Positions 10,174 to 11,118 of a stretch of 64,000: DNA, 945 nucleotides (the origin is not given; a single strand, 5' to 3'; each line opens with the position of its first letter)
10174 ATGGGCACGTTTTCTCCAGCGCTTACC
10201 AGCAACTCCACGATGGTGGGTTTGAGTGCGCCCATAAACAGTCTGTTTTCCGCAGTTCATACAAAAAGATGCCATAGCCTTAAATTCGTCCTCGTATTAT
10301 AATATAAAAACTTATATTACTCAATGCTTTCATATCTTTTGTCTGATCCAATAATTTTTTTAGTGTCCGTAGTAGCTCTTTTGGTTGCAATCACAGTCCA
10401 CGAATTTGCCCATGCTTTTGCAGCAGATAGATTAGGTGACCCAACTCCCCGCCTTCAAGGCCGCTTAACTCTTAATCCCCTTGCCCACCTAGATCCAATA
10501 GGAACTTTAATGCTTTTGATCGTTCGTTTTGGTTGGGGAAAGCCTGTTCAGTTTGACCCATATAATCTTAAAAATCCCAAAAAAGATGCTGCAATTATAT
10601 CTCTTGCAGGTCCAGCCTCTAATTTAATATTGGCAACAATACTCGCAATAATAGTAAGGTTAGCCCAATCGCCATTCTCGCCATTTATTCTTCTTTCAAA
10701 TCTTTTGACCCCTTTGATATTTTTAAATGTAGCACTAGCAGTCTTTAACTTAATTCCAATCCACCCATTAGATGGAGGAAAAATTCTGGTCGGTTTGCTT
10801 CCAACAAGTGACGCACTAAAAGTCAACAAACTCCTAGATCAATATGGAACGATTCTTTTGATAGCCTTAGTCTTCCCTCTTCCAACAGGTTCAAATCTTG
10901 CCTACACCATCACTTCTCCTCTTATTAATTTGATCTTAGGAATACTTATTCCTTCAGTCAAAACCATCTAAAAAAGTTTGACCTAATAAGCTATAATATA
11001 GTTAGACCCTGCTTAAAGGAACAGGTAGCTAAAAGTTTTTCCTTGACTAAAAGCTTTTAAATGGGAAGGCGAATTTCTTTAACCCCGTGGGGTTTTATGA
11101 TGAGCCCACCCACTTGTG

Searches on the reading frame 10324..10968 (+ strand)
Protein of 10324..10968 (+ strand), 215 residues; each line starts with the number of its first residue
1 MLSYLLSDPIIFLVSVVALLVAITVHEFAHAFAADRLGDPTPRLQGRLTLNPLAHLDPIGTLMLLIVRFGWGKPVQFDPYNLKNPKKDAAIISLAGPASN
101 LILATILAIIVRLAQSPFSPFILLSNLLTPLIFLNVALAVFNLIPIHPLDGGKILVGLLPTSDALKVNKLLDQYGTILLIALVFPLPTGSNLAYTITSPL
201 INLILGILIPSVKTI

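Call 98: search_protein_families(library=pfam, proteins=[window:10324-10968:+], max_evalue=0.001)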
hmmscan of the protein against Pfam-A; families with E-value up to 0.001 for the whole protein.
window:10324-10968:+ (215 aa): 1 family
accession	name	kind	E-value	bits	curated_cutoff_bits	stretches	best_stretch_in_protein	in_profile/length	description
PF02163.28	Peptidase_M50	-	1.2e-14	54.6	27.2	2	124-181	159-220/221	Peptidase family M50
